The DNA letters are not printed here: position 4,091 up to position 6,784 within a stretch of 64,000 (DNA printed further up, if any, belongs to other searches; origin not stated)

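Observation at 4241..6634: Orphan small LanB (no elimination domain) as last gene of an NRPS/FAAL operon: possible tRNA-dependent PEARL-type step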

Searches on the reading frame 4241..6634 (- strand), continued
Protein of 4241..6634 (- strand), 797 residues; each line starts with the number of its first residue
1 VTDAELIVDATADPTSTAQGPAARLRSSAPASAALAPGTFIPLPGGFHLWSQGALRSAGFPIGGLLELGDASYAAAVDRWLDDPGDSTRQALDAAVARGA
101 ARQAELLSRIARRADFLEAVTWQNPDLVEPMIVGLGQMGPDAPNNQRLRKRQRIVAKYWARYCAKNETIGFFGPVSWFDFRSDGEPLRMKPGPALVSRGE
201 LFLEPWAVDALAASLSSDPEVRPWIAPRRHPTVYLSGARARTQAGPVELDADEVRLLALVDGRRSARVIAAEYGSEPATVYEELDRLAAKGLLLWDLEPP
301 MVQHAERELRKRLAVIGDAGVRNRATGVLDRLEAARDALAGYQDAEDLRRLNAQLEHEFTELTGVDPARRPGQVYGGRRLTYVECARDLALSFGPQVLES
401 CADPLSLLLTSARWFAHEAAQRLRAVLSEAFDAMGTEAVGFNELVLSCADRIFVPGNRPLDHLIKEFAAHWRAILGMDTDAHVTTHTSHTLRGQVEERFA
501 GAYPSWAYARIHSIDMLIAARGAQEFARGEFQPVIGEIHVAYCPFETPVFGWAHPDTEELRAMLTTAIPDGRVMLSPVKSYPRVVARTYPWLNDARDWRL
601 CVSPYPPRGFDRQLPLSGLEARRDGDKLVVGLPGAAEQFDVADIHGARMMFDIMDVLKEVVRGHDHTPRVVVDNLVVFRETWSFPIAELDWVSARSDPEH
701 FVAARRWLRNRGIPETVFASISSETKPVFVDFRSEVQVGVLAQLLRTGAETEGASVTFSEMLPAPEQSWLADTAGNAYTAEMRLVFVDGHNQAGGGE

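Call 22: search_solved_structures(query=window:4241-6634:-, max_evalue=1, show_alignments=3)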
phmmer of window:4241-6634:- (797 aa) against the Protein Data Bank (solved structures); distinct sequences matched with E-value up to 1: 3.
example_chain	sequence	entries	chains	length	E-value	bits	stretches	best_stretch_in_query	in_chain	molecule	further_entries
1evj_A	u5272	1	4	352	0.36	12.2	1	249-289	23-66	GLUCOSE-FRUCTOSE OXIDOREDUCTASE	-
1ofg_A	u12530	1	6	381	0.97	10.8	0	222-289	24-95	GLUCOSE-FRUCTOSE OXIDOREDUCTASE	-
1ryd_A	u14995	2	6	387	0.99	10.7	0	222-288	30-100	glucose-fructose oxidoreductase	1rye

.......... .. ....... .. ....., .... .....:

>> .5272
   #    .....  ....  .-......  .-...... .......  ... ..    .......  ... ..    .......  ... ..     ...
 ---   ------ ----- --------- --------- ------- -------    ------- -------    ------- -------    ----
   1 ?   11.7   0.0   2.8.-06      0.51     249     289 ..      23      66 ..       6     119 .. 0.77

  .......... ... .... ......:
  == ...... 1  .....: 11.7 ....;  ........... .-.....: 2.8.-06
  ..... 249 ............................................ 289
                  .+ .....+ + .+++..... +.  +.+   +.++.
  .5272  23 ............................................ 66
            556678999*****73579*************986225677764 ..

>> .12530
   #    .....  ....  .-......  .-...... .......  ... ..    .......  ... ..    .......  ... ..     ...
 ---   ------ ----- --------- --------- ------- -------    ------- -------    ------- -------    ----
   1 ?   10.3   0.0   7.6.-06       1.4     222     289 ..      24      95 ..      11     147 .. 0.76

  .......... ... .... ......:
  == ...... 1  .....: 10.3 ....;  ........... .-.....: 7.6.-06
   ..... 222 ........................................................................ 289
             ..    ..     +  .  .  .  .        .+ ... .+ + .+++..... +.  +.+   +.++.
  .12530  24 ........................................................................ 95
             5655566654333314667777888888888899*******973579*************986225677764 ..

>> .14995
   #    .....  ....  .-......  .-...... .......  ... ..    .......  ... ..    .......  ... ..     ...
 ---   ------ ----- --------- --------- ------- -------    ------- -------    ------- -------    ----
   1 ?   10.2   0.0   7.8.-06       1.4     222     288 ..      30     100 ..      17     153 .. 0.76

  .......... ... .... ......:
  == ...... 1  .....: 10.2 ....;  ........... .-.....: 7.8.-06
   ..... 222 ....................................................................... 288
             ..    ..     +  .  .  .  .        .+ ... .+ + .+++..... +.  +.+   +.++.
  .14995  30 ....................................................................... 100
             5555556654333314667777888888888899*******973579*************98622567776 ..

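Call 24: search_solved_structures(query=A1, max_evalue=1, show_alignments=4)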
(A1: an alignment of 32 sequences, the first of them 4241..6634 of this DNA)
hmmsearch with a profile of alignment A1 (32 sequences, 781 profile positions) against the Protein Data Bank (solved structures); distinct sequences matched with E-value up to 1: 4.
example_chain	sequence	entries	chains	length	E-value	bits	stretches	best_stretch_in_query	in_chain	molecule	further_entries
6ec7_A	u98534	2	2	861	1.7e-10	42.9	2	650-755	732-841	Lantibiotic dehydratase domain protein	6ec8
9jhq_A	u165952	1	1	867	0.0027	19.1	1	648-722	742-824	Goadsporin biosynthetic protein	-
5sxy_A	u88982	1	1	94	0.01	17.2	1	206-273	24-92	Bifunctional coenzyme PQQ synthesis protein C/D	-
5vrd_D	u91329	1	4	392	0.084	14.2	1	206-273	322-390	Bifunctional coenzyme PQQ synthesis protein C/D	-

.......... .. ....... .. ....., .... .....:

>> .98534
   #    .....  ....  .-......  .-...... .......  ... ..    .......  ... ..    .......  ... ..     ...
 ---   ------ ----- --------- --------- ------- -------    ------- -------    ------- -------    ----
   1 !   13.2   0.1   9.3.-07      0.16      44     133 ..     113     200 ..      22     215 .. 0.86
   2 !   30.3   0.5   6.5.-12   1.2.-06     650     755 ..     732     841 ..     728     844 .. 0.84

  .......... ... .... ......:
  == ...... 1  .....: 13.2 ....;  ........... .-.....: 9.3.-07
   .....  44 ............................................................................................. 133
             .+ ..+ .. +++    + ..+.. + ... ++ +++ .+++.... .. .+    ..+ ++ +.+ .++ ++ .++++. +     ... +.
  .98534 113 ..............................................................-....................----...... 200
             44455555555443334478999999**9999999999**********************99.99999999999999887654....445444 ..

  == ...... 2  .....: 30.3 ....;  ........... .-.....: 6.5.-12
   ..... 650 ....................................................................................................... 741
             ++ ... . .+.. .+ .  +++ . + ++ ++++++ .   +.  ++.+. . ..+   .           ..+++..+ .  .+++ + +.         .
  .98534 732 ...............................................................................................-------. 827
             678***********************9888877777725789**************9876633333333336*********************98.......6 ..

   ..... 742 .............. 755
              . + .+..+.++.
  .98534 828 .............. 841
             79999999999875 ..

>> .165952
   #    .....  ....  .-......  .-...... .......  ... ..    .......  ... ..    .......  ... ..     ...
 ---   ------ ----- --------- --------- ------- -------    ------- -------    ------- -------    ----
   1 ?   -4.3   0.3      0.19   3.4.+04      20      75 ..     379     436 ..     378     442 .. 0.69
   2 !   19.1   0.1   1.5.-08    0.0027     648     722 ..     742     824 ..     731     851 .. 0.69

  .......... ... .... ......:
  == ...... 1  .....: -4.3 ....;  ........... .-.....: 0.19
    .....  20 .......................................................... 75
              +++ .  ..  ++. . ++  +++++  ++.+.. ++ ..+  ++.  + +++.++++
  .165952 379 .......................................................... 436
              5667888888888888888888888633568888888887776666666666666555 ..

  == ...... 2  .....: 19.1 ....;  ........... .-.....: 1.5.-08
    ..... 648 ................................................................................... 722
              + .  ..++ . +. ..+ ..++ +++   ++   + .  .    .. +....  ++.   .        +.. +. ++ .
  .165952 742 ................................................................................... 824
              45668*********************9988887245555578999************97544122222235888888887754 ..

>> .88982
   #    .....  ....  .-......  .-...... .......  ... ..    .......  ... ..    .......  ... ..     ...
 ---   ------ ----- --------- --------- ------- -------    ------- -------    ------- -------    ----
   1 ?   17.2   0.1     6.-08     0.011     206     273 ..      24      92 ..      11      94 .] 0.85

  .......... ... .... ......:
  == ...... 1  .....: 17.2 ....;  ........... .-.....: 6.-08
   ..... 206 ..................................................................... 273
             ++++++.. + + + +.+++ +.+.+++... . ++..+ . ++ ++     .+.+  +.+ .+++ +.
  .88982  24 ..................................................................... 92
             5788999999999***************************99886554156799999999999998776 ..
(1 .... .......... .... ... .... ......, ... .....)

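Call 26: find_encoding_contigs(protein=P0021, flank=10000, max_places=2)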
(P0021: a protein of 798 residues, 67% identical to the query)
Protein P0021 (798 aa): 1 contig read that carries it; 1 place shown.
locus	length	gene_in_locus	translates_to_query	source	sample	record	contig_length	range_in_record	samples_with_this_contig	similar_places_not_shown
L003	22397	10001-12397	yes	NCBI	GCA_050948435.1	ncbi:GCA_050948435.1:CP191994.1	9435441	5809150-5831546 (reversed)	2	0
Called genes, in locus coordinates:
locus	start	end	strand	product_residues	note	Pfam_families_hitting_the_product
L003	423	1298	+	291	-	PF02195:ParB_N (weak), PF13384:HTH_23 (faint), PF13412:HTH_24 (faint), PF13551:HTH_29 (weak), PF27534:NovG_helical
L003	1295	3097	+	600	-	PF00501:AMP-binding, PF13193:AMP-binding_C, PF00550:PP-binding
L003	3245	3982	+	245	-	PF01061:ABC2_membrane, PF12698:ABC2_membrane_3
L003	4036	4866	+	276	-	PF13622:4HBT_3, PF20789:4HBT_3C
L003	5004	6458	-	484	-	PF11794:HpaB_N, PF03241:HpaB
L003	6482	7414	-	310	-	PF13622:4HBT_3, PF20789:4HBT_3C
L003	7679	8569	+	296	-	PF00005:ABC_tran, PF13304:AAA_21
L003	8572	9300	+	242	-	PF03301:Trp_dioxygenase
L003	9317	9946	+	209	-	PF01135:PCMT (weak), PF01596:Methyltransf_3, PF13578:Methyltransf_24, PF13649:Methyltransf_25 (weak)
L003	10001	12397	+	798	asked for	PF04738:Lant_dehydr_N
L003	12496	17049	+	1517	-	PF18563:TubC_N, PF00668:Condensation, PF00501:AMP-binding, PF13193:AMP-binding_C (faint), PF13489:Methyltransf_23, PF08241:Methyltransf_11, PF08242:Methyltransf_12, PF13649:Methyltransf_25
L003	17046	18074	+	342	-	PF03435:Sacchrp_dh_NADP (weak)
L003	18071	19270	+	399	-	PF00067:p450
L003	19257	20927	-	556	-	PF00501:AMP-binding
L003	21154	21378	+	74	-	-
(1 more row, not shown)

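Call 31: find_encoding_contigs(protein=P0037, flank=10000, max_places=2)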
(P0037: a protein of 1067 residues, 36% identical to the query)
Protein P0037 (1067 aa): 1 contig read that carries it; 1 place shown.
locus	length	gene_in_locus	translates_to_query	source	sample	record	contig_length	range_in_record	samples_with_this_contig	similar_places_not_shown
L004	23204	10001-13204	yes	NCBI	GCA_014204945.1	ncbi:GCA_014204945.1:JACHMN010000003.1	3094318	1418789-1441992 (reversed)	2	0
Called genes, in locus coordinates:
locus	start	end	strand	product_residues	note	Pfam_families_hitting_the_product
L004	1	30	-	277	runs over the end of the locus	PF03631:Virul_fac_BrkB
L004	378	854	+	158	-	-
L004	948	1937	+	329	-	PF01370:Epimerase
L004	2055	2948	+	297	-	PF00294:PfkB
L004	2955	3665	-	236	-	-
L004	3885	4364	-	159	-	PF07883:Cupin_2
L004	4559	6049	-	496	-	PF00083:Sugar_tr, PF07690:MFS_1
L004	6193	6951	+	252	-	PF00440:TetR_N, PF02909:TetR_C_1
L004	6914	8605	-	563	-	-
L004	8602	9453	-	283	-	-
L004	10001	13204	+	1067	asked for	PF00975:Thioesterase, PF04738:Lant_dehydr_N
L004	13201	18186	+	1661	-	PF00501:AMP-binding, PF13193:AMP-binding_C, PF00550:PP-binding, PF00668:Condensation, PF00501:AMP-binding, PF13193:AMP-binding_C, PF00550:PP-binding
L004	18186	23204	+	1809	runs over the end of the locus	PF00109:ketoacyl-synt, PF02801:Ketoacyl-synt_C, PF16197:KAsynt_C_assoc, PF22336:RhiE-like_linker, PF22621:CurL-like_PKS_C, PF00698:Acyl_transf_1, PF21394:Beta-ketacyl_N, PF08659:KR, +4 more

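Call 32: find_related_loci(query=A1, collection=genome_contigs, flank=10000)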
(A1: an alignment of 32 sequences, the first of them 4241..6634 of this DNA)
Query A1 (797 aa) in genome_contigs; peptide patterns used: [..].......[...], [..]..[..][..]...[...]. (x = any residue, [..] = any of these).
600 stretches matched a pattern (row limit reached: there are more); 588 encode a relative of the query (tblastn E <= 1e-3); the best 80 are kept; 80 distinct loci.
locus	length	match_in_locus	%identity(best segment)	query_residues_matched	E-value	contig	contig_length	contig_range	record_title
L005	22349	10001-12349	71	2-788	0e+0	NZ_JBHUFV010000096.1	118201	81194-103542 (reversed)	Nonomuraea mangrovi strain CGMCC 4.7425 platanus_K_default_97, whole genome shotgun sequence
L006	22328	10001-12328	72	14-788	0e+0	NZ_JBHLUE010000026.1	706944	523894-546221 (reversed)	Plantactinospora siamensis strain TBRC 2205 GCM70007126_41, whole genome shotgun sequence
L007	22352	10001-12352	68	5-788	0e+0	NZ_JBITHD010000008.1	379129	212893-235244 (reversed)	Nonomuraea sp. NPDC050536 NPDC050536_58_H1.ctg-0008, whole genome shotgun sequence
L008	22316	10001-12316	36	40-788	2e-125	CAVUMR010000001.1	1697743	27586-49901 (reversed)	MAG: uncultured Actinomycetota bacterium isolate MFD04212.bin.1.17 genome assembly, contig: contig_1809, whole genome sh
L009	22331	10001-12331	37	22-788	2e-125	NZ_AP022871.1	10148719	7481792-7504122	Phytohabitans suffuscus strain NBRC 105367 chromosome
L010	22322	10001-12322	37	40-788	2e-120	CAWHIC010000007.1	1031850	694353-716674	MAG: uncultured Acidimicrobiia bacterium isolate MFD01916.bin.2.63 genome assembly, contig: contig_1293, whole genome sh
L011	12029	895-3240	36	19-788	2e-120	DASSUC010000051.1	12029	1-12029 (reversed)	MAG TPA_asm: Micromonosporaceae bacterium isolate SMAG_U557 k141_411619, whole genome shotgun sequence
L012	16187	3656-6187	32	29-792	1e-119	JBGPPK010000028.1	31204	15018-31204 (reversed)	MAG: Terriglobia bacterium isolate OBJ2_061818_050_16 k141_1437085_length_31204_cov_36.0092, whole genome shotgun sequen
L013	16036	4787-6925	35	92-788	4e-119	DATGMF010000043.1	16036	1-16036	MAG TPA_asm: Ktedonosporobacter sp. isolate SMAG_U9905 k141_55065, whole genome shotgun sequence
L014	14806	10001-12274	37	38-784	3e-119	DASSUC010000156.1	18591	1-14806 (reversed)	MAG TPA_asm: Micromonosporaceae bacterium isolate SMAG_U557 k141_216769, whole genome shotgun sequence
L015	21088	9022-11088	33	116-788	4e-119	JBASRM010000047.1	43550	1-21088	MAG: Blastocatellia bacterium isolate MFD13521_ilm_asm_bin21 k127_353149, whole genome shotgun sequence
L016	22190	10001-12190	34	81-788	2e-118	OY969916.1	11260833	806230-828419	MAG: uncultured Chloroflexia bacterium isolate MFD01916.bin.3.39 genome assembly, chromosome: 1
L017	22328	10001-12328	34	37-796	4e-118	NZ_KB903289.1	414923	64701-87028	Catelliglobosispora koreensis DSM 44566 A3E1DRAFT_scaffold_5.6, whole genome shotgun sequence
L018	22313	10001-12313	36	41-797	4e-118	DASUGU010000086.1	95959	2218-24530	MAG TPA_asm: Pseudonocardiaceae bacterium isolate SMAG_U1414 k141_1262129, whole genome shotgun sequence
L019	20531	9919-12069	35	86-788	4e-118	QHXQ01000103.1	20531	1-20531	MAG: Acidobacteria bacterium isolate gp4 AA16 14_0919_09_20cm_scaffold_432_curated, whole genome shotgun sequence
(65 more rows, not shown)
